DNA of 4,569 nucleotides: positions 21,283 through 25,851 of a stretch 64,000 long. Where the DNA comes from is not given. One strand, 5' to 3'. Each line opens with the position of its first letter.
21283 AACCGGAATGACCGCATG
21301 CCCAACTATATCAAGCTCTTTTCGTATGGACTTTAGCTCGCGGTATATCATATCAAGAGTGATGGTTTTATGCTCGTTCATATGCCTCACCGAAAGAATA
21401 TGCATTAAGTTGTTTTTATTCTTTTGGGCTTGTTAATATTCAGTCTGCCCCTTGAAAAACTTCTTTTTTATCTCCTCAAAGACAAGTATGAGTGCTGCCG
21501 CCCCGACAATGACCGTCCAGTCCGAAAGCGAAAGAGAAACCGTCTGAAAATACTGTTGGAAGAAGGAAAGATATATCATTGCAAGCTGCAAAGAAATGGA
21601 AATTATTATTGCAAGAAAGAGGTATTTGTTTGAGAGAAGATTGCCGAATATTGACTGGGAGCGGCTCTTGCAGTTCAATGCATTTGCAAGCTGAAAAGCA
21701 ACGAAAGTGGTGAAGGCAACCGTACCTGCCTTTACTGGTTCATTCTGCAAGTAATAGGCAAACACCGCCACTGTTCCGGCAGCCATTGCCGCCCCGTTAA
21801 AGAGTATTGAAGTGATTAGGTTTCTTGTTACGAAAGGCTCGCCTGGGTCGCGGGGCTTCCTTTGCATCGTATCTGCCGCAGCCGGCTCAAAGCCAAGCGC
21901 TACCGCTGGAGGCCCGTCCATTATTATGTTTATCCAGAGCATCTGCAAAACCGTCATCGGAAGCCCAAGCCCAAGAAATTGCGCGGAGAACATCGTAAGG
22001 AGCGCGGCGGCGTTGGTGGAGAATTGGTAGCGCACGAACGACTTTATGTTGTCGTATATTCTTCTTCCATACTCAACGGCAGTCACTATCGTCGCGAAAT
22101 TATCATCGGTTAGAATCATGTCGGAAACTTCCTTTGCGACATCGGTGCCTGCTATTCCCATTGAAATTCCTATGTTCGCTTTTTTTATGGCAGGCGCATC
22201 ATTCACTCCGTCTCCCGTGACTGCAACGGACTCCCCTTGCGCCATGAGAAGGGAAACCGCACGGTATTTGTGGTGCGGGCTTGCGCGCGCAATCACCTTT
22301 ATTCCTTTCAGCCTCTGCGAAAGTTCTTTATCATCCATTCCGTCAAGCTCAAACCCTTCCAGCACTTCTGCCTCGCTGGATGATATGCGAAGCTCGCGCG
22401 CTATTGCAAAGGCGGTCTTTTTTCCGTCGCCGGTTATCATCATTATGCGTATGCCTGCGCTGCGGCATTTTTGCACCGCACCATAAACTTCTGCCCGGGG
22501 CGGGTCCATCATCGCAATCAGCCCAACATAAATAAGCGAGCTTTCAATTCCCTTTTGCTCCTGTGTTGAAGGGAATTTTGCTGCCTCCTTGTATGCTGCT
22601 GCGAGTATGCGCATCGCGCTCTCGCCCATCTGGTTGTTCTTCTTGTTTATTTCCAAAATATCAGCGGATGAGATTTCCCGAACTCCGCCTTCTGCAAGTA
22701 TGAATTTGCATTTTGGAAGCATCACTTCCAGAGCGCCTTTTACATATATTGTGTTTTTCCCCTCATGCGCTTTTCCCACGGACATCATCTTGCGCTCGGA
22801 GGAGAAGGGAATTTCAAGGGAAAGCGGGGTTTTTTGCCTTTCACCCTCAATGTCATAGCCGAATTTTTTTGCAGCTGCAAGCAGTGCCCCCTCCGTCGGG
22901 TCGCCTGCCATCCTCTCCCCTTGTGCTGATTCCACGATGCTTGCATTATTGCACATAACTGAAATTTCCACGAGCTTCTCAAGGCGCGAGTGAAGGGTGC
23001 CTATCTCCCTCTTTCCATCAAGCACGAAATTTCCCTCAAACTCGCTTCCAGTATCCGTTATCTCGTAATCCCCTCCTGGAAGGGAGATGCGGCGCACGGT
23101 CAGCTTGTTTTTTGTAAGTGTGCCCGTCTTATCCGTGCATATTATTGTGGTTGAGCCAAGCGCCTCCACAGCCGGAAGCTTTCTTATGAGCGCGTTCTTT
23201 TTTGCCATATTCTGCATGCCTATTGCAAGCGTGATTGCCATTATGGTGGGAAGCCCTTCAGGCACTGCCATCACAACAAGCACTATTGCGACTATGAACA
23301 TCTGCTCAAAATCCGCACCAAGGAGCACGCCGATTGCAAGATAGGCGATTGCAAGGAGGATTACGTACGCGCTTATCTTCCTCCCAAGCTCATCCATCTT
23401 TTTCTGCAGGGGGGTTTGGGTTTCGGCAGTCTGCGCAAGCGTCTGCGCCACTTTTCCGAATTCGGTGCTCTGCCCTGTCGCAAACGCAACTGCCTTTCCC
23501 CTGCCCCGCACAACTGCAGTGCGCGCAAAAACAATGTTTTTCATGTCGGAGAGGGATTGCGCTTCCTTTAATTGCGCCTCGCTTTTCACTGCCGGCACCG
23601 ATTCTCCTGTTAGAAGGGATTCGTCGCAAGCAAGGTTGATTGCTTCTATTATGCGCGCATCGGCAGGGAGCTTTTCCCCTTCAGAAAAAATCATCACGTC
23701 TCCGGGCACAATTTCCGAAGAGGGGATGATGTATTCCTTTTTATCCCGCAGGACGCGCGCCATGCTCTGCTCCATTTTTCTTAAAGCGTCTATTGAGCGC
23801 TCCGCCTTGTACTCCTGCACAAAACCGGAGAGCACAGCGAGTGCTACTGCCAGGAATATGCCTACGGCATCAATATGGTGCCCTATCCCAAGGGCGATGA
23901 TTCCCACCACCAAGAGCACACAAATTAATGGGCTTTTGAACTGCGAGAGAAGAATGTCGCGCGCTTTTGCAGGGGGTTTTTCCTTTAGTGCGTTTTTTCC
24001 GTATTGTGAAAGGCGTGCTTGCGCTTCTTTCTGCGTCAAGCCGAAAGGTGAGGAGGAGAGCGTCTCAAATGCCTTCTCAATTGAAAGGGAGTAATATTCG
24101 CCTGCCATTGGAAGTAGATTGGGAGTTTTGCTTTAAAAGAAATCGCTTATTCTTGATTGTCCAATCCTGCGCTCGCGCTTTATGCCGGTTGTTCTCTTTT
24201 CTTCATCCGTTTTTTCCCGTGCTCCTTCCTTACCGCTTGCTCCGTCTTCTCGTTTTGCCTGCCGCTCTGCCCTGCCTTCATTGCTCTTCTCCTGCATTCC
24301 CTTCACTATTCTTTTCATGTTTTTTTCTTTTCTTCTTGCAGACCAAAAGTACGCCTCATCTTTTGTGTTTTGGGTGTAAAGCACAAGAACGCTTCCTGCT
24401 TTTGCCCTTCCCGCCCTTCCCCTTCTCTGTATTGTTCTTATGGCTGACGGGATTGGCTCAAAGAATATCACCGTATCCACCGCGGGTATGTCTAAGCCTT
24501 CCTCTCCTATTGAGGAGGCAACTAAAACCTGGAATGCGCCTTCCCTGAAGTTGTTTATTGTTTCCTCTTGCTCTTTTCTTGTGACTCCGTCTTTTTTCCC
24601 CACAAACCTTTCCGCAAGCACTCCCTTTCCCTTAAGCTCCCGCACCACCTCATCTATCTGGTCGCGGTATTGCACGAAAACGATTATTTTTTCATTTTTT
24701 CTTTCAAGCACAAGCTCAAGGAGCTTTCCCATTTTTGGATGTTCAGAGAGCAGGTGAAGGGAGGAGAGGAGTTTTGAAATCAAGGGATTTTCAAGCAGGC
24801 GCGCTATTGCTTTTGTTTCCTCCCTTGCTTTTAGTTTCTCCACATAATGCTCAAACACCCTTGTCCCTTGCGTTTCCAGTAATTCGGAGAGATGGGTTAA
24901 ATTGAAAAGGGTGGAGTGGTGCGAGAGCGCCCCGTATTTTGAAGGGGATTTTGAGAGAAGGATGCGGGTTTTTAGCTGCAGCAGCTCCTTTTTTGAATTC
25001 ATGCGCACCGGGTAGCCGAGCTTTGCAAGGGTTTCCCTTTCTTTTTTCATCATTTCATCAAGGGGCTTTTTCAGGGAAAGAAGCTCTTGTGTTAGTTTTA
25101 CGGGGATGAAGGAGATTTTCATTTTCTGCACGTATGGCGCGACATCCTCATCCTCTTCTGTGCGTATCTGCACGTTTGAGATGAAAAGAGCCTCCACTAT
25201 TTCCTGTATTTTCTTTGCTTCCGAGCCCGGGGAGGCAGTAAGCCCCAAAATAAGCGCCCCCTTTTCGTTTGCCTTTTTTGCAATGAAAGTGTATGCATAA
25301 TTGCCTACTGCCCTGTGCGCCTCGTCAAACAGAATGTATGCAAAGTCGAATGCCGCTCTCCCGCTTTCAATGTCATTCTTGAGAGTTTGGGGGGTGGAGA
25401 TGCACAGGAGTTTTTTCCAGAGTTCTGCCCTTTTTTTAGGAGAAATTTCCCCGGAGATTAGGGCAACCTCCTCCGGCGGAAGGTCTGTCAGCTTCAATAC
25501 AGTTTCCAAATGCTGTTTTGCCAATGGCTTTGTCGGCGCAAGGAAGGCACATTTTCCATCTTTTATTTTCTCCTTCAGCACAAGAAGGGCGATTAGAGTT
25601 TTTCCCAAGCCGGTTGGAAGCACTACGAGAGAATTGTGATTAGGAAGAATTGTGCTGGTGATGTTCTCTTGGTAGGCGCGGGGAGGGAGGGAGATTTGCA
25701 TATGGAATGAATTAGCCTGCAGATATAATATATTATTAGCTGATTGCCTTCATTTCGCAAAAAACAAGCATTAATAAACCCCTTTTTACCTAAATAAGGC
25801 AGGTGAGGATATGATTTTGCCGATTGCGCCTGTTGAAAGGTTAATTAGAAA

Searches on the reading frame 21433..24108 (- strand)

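Call 50: search_protein_families(library=pfam, proteins=[window:21433-24108:-])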
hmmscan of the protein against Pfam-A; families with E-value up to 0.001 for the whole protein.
window:21433-24108:- (891 aa): 5 families
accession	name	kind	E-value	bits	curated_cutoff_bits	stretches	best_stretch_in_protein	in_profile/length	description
PF00689.26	Cation_ATPase_C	-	3.3e-53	180.5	27.3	1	716-884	2-175/175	Cation transporting ATPase, C-terminus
PF00122.25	E1-E2_ATPase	-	4.4e-49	166.9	28.1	1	111-304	1-181/181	E1-E2 ATPase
PF13246.12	Cation_ATPase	-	3.4e-21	75.5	21.7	1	384-470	1-91/91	Cation transport ATPase (P-type)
PF00690.31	Cation_ATPase_N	-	1.1e-16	60.6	20.4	1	5-72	1-69/69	Cation transporter/ATPase, N-terminus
PF00702.32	Hydrolase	-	2.9e-13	51.1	26.4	1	515-645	74-191/191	haloacid dehalogenase-like hydrolase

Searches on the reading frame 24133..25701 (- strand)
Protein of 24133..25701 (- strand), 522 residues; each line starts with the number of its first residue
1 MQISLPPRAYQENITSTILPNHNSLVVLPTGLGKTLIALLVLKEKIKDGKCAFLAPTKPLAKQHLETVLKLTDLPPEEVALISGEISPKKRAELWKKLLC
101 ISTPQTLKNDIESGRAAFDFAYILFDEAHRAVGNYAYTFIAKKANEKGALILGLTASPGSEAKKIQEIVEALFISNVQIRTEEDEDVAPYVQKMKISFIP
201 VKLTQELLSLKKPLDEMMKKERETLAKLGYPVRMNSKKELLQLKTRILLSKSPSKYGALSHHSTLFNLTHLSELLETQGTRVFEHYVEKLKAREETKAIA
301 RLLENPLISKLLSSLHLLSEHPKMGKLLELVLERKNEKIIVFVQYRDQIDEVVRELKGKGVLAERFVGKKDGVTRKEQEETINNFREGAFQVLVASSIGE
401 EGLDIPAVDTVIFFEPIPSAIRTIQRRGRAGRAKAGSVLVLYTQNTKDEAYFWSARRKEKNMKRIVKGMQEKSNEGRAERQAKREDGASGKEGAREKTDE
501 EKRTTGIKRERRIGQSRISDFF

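Call 50: search_protein_families(library=pfam, proteins=[window:24133-25701:-])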
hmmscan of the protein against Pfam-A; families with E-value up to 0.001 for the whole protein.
window:24133-25701:- (522 aa): 5 families
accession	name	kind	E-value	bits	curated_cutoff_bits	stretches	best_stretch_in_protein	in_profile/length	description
PF00271.37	Helicase_C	-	5.7e-26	91.4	23.5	1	323-434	2-110/110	Helicase conserved C-terminal domain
PF04851.21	ResIII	-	3.6e-21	76.2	22.5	1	5-158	2-162/164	Type III restriction enzyme, res subunit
PF00270.35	DEAD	-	8.6e-20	71.6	26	1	9-164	2-166/167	DEAD/DEAH box helicase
PF21210.2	RNA_helicase_helical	-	3e-06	27.7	27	1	216-310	2-105/108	Putative ATP-dependent RNA helicase, helical bundle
PF16203.11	ERCC3_RAD25_C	-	8.3e-05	22.4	27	1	332-455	56-167/248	ERCC3/RAD25/XPB C-terminal helicase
